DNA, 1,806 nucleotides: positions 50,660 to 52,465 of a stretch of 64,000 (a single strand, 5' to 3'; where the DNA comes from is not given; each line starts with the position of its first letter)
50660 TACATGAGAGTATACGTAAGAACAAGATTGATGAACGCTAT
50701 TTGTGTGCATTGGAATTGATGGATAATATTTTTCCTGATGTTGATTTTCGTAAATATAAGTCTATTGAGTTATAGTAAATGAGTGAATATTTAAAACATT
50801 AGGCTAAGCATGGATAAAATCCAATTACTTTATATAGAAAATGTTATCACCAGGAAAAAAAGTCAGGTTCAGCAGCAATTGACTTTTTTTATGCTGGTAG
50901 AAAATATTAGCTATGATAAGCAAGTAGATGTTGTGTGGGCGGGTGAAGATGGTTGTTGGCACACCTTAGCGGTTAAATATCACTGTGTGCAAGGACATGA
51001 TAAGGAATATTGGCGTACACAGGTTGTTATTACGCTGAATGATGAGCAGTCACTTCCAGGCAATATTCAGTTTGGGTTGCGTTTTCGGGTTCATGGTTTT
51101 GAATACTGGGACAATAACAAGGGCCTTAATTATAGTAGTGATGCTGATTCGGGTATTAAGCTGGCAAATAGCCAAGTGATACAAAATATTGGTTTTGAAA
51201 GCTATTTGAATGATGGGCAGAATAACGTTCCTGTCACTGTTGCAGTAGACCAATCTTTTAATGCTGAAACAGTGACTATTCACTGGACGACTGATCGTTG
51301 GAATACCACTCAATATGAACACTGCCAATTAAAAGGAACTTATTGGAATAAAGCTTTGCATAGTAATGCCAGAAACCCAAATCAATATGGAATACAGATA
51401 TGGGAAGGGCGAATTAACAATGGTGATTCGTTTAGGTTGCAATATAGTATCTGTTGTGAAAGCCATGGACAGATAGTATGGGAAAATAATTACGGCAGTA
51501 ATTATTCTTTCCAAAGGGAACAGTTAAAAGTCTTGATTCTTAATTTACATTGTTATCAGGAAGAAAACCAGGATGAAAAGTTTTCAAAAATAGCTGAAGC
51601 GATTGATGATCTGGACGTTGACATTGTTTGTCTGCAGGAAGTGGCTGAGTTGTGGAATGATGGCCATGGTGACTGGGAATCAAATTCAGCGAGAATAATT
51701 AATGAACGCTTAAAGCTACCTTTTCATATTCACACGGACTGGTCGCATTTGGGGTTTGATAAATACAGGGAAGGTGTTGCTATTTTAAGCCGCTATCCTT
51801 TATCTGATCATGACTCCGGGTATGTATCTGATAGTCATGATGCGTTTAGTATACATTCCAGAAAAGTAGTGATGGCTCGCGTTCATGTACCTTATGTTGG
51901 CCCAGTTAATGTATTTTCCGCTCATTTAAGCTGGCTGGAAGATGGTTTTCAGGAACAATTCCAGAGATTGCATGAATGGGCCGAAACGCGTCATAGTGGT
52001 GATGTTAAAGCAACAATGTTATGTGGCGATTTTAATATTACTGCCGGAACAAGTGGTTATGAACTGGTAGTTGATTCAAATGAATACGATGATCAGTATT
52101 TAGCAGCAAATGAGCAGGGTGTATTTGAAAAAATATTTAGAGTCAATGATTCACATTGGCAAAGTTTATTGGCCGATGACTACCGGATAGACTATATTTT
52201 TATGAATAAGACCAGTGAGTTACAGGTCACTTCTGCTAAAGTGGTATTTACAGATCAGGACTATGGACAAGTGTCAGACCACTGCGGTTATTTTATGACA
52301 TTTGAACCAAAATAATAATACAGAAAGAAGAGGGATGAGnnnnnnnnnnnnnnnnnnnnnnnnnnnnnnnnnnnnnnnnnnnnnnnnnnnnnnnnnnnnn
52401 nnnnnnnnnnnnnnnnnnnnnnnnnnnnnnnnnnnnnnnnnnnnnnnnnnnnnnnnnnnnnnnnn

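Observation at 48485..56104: Polyglucan locus in which a GH57 branching enzyme is operonic with two unassigned phosphoesterases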

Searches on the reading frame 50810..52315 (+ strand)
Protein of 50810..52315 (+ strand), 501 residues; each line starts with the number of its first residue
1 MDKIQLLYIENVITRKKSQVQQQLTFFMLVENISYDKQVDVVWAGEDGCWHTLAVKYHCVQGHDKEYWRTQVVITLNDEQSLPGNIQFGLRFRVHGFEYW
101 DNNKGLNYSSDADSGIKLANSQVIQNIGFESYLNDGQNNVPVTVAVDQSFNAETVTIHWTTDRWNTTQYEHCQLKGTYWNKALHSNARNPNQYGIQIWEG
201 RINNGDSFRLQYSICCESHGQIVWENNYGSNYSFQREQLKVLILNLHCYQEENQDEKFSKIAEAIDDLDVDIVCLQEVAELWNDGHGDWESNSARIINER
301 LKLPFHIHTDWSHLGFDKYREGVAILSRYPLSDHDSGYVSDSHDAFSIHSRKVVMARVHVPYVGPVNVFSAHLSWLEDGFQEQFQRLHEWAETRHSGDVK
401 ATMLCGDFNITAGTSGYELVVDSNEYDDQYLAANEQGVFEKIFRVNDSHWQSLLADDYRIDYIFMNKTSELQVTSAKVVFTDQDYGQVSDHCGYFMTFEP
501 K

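Call 3: search_protein_families(library=pfam, proteins=[window:50810-52315:+], max_evalue=0.1)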
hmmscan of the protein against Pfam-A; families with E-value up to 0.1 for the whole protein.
window:50810-52315:+ (501 aa): 2 families
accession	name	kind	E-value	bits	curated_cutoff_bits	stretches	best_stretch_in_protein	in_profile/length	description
PF03370.18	CBM_21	-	1.8e-16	60.8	28.9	2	11-109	11-111/113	Carbohydrate/starch-binding module (family 21)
PF03372.29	Exo_endo_phos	-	1.1e-15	58.4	24.5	1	259-491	20-225/225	Endonuclease/Exonuclease/phosphatase family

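Call 4: search_protein_families(library=ncbifam, proteins=[window:50810-52315:+], max_evalue=0.1)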
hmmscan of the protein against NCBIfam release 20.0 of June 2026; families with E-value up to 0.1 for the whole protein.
window:50810-52315:+ (501 aa): 4 families
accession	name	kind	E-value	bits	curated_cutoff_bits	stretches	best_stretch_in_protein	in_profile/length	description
TIGR00633.1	xth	equivalog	4.8e-06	26.3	99.05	1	262-412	20-154/255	exodeoxyribonuclease III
TIGR00195.1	exoDNase_III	equivalog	5.1e-05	23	182.55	1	260-412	17-151/254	exodeoxyribonuclease III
NF003842.0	PRK05421.1-4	equivalog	0.0021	17.5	144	1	231-410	24-187/259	endonuclease/exonuclease/phosphatase family protein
NF033681.1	ExeM_NucH_DNase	subfamily_domain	0.015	14.2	300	0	254-288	271-302/546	ExeM/NucH family extracellular endonuclease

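Call 8: find_homologous_proteins(query=window:50810-52315:+)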
Query window:50810-52315:+ (501 aa): 1048 proteins with E <= 0.001 among 3873 candidates; the best 120 are listed.
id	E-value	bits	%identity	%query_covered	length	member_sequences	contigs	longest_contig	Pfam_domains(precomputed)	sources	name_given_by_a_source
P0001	0.0e+0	1180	100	100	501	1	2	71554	PF03372.30,PF03370.19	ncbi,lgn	ncbi:MAG: endonuclease/exonuclease/phosphatase family protein [Methylococcaceae bacterium]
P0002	1.5e-282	956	80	100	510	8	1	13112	PF03372.30,PF03370.19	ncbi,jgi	jgi:maltose 6'-phosphate phosphatase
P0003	9.8e-274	927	77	100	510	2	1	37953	PF03372.30,PF03370.19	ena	-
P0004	6.7e-271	918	77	100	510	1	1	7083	PF03372.30,PF03370.19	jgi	jgi:maltose 6'-phosphate phosphatase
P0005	4.7e-269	912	76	100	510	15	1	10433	PF03372.30,PF03370.19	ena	-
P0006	7.8e-269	911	77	100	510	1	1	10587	PF03372.30,PF03370.19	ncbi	-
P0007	2.4e-266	903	76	100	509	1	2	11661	PF03372.30,PF03370.19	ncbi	-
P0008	1.1e-261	887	73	100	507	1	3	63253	PF03372.30,PF03370.19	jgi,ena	-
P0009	1.4e-261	887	73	100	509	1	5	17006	PF03372.30,PF03370.19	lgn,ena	-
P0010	4.3e-261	885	74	100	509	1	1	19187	PF03372.30,PF03370.19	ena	-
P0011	1.5e-260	884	72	100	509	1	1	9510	PF03372.30,PF03370.19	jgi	jgi:maltose 6'-phosphate phosphatase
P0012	2.6e-260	883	73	100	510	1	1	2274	PF03372.30,PF03370.19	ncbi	-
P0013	9.8e-259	878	72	100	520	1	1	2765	PF03372.30,PF03370.19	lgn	-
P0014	1.7e-258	877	72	100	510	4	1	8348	PF03372.30,PF03370.19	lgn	-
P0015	2.5e-258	876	72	100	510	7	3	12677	PF03372.30,PF03370.19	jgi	-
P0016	8.9e-258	874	72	100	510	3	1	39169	PF03372.30,PF03370.19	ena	-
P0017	1.8e-257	873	72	100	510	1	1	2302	PF03372.30,PF03370.19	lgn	-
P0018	4.0e-257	872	71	100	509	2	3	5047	PF03372.30,PF03370.19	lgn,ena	-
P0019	3.1e-255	866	71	100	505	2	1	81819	PF03372.30,PF03370.19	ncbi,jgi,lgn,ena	-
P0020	4.3e-255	866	71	100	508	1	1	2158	PF03372.30,PF03370.19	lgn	-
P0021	8.3e-255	865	70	100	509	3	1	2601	PF03372.30,PF03370.19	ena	-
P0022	1.5e-254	864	70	100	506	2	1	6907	PF03372.30,PF03370.19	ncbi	-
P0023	1.9e-254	863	70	100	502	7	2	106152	PF03372.30,PF03370.19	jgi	-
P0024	3.9e-254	862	70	100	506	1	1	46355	PF03372.30,PF03370.19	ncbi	-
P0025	5.3e-254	862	72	100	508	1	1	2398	PF03372.30,PF03370.19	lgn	-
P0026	3.0e-253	859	72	100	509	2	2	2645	PF03372.30,PF03370.19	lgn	-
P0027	8.5e-252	855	71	100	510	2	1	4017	PF03372.30,PF03370.19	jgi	-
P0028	1.4e-251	854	71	100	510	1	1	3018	PF03372.30,PF03370.19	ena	-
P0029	1.9e-251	854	71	100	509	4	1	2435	PF03372.30,PF03370.19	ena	-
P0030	3.3e-251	853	70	100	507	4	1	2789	PF03372.30,PF03370.19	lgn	-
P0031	2.0e-250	850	69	100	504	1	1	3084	PF03372.30,PF03370.19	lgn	-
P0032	3.7e-250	849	70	100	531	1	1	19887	PF03372.30,PF03370.19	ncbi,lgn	-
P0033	1.2e-249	848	69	100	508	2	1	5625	PF03372.30,PF03370.19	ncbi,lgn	-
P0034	2.7e-249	846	68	100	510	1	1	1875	PF03372.30,PF03370.19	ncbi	-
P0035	1.7e-248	844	70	100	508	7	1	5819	PF03372.30,PF03370.19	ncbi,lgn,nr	ncbi:MAG: endonuclease [Methylomarinum sp.]|nr:endonuclease [Methylomarinum sp.]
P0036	4.5e-247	839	69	100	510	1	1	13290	PF03372.30,PF03370.19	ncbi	-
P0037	1.5e-246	837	71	97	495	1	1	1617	PF03372.30,PF03370.19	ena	-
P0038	2.6e-246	837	69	100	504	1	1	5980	PF03372.30,PF03370.19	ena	-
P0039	2.1e-244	830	69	100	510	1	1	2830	PF03372.30,PF03370.19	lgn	-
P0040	3.3e-244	830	70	100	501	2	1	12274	PF03372.30,PF03370.19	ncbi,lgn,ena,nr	ncbi:MAG: endonuclease/exonuclease/phosphatase family protein [Methylococcales bacterium]|nr:endonuc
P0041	3.6e-244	830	69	100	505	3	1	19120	PF03372.30,PF03370.19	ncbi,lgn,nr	ncbi:MAG: endonuclease [Methylococcales symbiont of Hymedesmia sp. n. MRB-2018]|nr:MAG: endonuclease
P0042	9.5e-244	828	68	100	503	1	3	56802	PF03372.30,PF03370.19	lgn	-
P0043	1.2e-243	828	69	100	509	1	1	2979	PF03372.30,PF03370.19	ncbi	-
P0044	2.2e-243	827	69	100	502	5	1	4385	PF03372.30,PF03370.19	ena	-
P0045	1.2e-242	824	69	100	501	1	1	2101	PF03372.30,PF03370.19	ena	-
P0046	1.7e-242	824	70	100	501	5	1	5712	PF03372.30,PF03370.19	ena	-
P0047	3.9e-242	823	68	100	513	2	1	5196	PF03372.30,PF03370.19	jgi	-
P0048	4.7e-242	823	68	100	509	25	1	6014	PF03372.30,PF03370.19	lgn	-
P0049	2.2e-241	820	68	100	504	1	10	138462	PF03372.30,PF03370.19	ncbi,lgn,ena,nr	ncbi:MAG: endonuclease/exonuclease/phosphatase family protein [Methylococcales bacterium]|nr:endonuc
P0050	2.9e-241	820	68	100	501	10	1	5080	PF03372.30,PF03370.19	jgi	-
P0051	7.6e-241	819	67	100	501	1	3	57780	PF03372.30,PF03370.19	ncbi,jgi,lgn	-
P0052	7.8e-241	818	68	100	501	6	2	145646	PF03372.30,PF03370.19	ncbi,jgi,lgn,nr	ncbi:MAG: endonuclease/exonuclease/phosphatase family protein [Methylobacter sp.]|jgi:maltose 6'-pho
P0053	9.9e-241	818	68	100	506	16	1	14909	PF03372.30,PF03370.19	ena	-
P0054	9.2e-240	815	69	100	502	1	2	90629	PF03372.30,PF03370.19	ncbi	-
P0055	1.0e-239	815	68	100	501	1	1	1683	PF03372.30,PF03370.19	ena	-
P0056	1.8e-239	814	68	100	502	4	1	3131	PF03372.30,PF03370.19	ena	-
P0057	1.9e-239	814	67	100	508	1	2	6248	PF03372.30,PF03370.19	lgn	-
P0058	5.9e-239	812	69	100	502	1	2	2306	PF03372.30,PF03370.19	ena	-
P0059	8.4e-239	812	68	100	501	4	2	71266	PF03372.30,PF03370.19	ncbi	-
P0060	1.0e-238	812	69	100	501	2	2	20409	PF03372.30,PF03370.19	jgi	jgi:maltose 6'-phosphate phosphatase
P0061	1.1e-238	811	67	100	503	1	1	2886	PF03372.30,PF03370.19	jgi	jgi:maltose 6'-phosphate phosphatase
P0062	1.3e-238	811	69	100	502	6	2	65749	PF03372.30,PF03370.19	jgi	-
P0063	1.3e-238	811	68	100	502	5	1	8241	PF03372.30,PF03370.19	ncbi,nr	ncbi:MAG: endonuclease [Methylobacter sp.]|nr:MAG: endonuclease [Methylobacter sp.]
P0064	1.6e-238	811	69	100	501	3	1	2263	PF03372.30,PF03370.19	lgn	-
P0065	1.6e-238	811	67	100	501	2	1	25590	PF03372.30,PF03370.19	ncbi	ncbi:MAG: endonuclease/exonuclease/phosphatase family protein [Gammaproteobacteria bacterium]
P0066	2.5e-238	810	66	100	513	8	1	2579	PF03372.30,PF03370.19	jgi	jgi:maltose 6'-phosphate phosphatase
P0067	2.7e-238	810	68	100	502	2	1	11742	PF03372.30,PF03370.19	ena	-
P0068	3.4e-238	810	68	100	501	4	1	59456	PF03372.30,PF03370.19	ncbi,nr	ncbi:MAG: endonuclease/exonuclease/phosphatase family protein [Methylobacter sp.]|nr:endonuclease/ex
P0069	6.2e-238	809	68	100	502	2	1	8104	PF03372.30,PF03370.19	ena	-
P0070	9.5e-238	808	67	100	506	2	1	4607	PF03372.30,PF03370.19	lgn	-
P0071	2.3e-237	807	68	100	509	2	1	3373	PF03372.30,PF03370.19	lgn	-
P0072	5.9e-237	806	67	100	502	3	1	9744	PF03372.30,PF03370.19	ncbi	-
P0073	6.8e-237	805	67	100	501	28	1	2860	PF03372.30,PF03370.19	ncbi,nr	ncbi:MAG: endonuclease/exonuclease/phosphatase family protein [Methylococcaceae bacterium]|nr:endonu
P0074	1.7e-236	804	67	100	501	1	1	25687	PF03372.30,PF03370.19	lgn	-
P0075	4.0e-236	803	67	100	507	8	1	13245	PF03372.30,PF03370.19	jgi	jgi:maltose 6'-phosphate phosphatase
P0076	4.7e-236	803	68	100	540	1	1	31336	PF03372.30,PF03370.19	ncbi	-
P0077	5.2e-236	803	68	100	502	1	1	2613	PF03372.30,PF03370.19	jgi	jgi:maltose 6'-phosphate phosphatase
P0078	5.9e-236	802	68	100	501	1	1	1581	PF03372.30,PF03370.19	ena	-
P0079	1.7e-235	801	68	100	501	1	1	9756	PF03372.30,PF03370.19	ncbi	-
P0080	2.2e-235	800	68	100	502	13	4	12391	PF03372.30,PF03370.19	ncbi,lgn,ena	-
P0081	2.8e-235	800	66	100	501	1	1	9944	PF03372.30,PF03370.19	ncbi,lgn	ncbi:MAG: endonuclease/exonuclease/phosphatase family protein [Methylobacter sp.]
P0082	6.7e-235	799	68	100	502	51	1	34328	PF03372.30,PF03370.19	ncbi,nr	ncbi:MAG: endonuclease/exonuclease/phosphatase family protein [Methylobacter sp.]|nr:endonuclease/ex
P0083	7.6e-235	799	68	100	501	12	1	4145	PF03372.30,PF03370.19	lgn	-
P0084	9.7e-235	798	67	100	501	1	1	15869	PF03372.30,PF03370.19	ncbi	-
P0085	1.1e-234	798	68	100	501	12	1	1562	PF03372.30,PF03370.19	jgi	jgi:maltose 6'-phosphate phosphatase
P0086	1.6e-234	798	68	100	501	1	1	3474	PF03372.30,PF03370.19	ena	-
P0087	1.8e-234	797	67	100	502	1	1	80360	PF03372.30,PF03370.19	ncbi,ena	ncbi:MAG: endonuclease/exonuclease/phosphatase family protein [Methylococcaceae bacterium]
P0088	2.3e-234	797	66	100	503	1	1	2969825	PF03372.30,PF03370.19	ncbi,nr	ncbi:MAG: endonuclease/exonuclease/phosphatase family protein [Methylococcales bacterium]|nr:endonuc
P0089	2.5e-234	797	67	100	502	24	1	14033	PF03372.30,PF03370.19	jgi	jgi:maltose 6'-phosphate phosphatase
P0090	5.9e-234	796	66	100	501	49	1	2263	PF03372.30,PF03370.19,PF16760.11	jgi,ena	-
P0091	6.0e-234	796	66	100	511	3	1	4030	PF03372.30,PF03370.19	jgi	jgi:maltose 6'-phosphate phosphatase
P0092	1.1e-233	795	68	100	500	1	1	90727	PF03372.30,PF03370.19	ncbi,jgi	-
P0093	1.3e-233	795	66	100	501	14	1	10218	PF03372.30,PF03370.19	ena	-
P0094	1.5e-233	794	67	100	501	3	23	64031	PF03372.30,PF03370.19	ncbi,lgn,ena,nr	ncbi:endonuclease [Methylococcaceae bacterium CS1]|nr:endonuclease/exonuclease/phosphatase family pr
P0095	2.1e-233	794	67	100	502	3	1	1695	PF03372.30,PF03370.19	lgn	-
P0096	2.2e-233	794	66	100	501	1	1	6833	PF03372.30,PF03370.19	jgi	jgi:maltose 6'-phosphate phosphatase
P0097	3.2e-233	793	66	100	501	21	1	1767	PF03372.30,PF03370.19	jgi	jgi:maltose 6'-phosphate phosphatase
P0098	4.0e-233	793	67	100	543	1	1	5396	PF03372.30,PF03370.19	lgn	-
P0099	6.4e-233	792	66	100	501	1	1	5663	PF03372.30,PF03370.19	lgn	-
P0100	1.3e-232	791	67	100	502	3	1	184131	PF03372.30,PF03370.19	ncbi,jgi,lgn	ncbi:MAG TPA: endonuclease/exonuclease/phosphatase family protein [Methylobacter sp.]|jgi:maltose 6'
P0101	1.4e-232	791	67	100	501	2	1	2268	PF03372.30,PF03370.19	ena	-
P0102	1.5e-232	791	66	100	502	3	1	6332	PF03372.30,PF03370.19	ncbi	-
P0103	1.7e-232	791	68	100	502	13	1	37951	PF03372.30,PF03370.19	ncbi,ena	-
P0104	2.1e-232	791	66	100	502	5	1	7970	PF03372.30,PF03370.19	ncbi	ncbi:MAG: endonuclease/exonuclease/phosphatase family protein [Methylobacter sp.]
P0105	2.1e-232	791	66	100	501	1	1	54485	PF03372.30,PF03370.19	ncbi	ncbi:MAG: endonuclease/exonuclease/phosphatase family protein [Gammaproteobacteria bacterium]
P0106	2.3e-232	791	66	100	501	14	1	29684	PF03372.30,PF03370.19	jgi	jgi:maltose 6'-phosphate phosphatase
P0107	2.4e-232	791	66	100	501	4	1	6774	PF03372.30,PF03370.19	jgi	jgi:maltose 6'-phosphate phosphatase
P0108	3.0e-232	790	66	100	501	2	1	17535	PF03372.30,PF03370.19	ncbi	-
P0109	1.1e-231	788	66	100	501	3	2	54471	PF03372.30,PF03370.19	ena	-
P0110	1.4e-231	788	67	100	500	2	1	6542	PF03372.30,PF03370.19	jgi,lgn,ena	-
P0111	1.5e-231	788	65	100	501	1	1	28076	PF03372.30,PF03370.19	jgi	jgi:maltose 6'-phosphate phosphatase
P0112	1.5e-231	788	67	100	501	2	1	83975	PF03372.30,PF03370.19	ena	-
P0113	3.5e-231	787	67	100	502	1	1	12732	PF03372.30,PF03370.19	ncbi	-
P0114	4.8e-231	786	66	100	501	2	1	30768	PF03372.30,PF03370.19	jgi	jgi:maltose 6'-phosphate phosphatase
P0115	5.2e-231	786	66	100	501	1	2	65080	PF03372.30,PF03370.19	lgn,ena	-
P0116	5.3e-231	786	67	100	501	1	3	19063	PF03372.30,PF03370.19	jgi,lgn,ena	-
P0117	7.0e-231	786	66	100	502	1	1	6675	PF03372.30,PF03370.19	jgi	jgi:maltose 6'-phosphate phosphatase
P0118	7.5e-231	786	66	100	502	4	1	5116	PF03372.30,PF03370.19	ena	-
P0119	1.3e-230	785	65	100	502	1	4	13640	PF03372.30,PF03370.19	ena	-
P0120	1.5e-230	785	65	100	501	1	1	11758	PF03372.30,PF03370.19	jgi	jgi:maltose 6'-phosphate phosphatase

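Call 9: search_solved_structures(query=window:50810-52315:+, max_evalue=1, show_alignments=2)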
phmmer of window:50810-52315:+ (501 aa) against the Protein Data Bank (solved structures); distinct sequences matched with E-value up to 1: 5.
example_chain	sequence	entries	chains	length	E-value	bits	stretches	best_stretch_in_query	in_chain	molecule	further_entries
3teb_A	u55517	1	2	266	3.6e-25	92.1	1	238-495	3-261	Endonuclease/exonuclease/phosphatase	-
2djm_A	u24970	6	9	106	0.0013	21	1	28-109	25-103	glucoamylase A | GLUCOAMYLASE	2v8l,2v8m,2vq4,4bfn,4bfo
2eef_A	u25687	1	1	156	0.0022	20.2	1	141-240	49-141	Protein phosphatase 1, regulatory (Inhibitor) subunit 3B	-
7qf7_A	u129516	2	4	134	0.24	13.5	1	22-108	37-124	Protein phosphatase 1 regulatory subunit 3C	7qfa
2m83_A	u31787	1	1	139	0.6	12.1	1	26-109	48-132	Protein phosphatase 1 regulatory subunit 3A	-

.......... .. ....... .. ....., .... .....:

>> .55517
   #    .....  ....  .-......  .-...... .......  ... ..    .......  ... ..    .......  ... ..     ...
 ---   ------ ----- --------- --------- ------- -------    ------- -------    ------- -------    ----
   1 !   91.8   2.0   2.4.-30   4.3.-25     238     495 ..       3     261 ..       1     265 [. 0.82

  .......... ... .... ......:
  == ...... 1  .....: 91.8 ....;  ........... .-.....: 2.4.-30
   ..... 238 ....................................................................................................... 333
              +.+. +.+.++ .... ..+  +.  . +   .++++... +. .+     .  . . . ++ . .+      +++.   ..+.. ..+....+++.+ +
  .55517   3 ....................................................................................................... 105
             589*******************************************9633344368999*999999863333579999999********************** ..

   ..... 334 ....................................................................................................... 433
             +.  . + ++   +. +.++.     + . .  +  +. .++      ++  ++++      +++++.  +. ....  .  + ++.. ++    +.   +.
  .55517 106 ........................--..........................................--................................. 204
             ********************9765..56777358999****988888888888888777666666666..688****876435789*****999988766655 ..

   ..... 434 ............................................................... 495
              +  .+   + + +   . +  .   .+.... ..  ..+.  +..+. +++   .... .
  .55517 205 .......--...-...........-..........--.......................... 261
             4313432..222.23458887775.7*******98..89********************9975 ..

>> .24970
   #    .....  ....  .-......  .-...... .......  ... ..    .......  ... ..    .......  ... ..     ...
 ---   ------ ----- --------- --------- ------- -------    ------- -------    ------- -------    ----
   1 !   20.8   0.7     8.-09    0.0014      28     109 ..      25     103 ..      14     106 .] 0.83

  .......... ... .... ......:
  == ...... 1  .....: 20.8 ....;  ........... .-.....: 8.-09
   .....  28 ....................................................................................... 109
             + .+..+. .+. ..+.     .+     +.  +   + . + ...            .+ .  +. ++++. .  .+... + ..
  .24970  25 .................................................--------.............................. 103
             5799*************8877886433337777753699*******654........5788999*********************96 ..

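Call 26: search_protein_representatives(protein=window:50810-52315:+)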
Query: 501 residues. Proteins with E-value up to 0.001 (for the whole library): 1114; up to 1e-10: 444; up to 1e-30: 83. The best 150 are listed.
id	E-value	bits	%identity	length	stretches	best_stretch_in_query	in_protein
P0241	4.0e-191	652.8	60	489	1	3-501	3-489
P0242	3.1e-183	626.8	55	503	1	1-500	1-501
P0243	1.0e-167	575.5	49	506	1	2-501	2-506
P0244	1.0e-156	539.3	47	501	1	2-499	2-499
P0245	9.6e-146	503.1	46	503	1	2-500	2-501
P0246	8.7e-140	483.4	44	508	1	1-501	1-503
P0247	8.5e-133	460.4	43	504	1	4-499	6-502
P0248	2.9e-120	419.0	58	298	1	1-298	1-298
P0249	5.0e-118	411.6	43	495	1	22-499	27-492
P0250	3.1e-108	379.3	51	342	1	157-500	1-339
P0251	5.2e-108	378.6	41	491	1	2-500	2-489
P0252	1.4e-106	373.9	69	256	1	173-401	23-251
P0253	7.9e-87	308.7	45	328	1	1-319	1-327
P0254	1.1e-77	278.5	53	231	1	1-227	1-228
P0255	9.4e-76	272.2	53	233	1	1-236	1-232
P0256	7.9e-71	255.9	37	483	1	112-499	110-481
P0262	6.1e-57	210.1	47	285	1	240-498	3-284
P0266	8.9e-54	199.7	45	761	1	233-498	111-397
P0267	9.5e-53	196.3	41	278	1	239-499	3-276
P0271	1.4e-45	172.6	40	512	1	234-498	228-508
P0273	1.2e-44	169.5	40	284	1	235-498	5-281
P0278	1.7e-41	159.1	42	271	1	240-499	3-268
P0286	2.5e-39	152.0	40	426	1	256-499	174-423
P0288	6.8e-39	150.6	41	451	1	236-496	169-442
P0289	8.5e-39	150.2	37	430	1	255-498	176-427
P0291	8.8e-39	150.2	40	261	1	236-496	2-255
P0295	5.6e-38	147.5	38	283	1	238-498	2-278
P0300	4.1e-37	144.7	37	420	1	223-499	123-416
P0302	2.0e-36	142.4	40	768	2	236-497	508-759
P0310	7.5e-35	137.2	39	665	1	231-495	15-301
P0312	1.1e-33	133.4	34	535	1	114-494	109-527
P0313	2.0e-33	132.5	40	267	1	238-499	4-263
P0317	2.7e-32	128.8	39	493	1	237-498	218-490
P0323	6.0e-31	124.3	38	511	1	235-495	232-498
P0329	4.2e-30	121.5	35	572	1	254-499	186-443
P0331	1.0e-29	120.3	37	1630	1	241-500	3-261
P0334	1.7e-29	119.5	39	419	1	234-498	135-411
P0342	3.9e-28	115.1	38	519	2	287-499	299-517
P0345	6.6e-28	114.3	31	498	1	124-498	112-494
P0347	1.2e-27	113.5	35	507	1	207-495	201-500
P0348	1.6e-27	113.1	37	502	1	205-497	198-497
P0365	1.0e-25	107.1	37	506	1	238-494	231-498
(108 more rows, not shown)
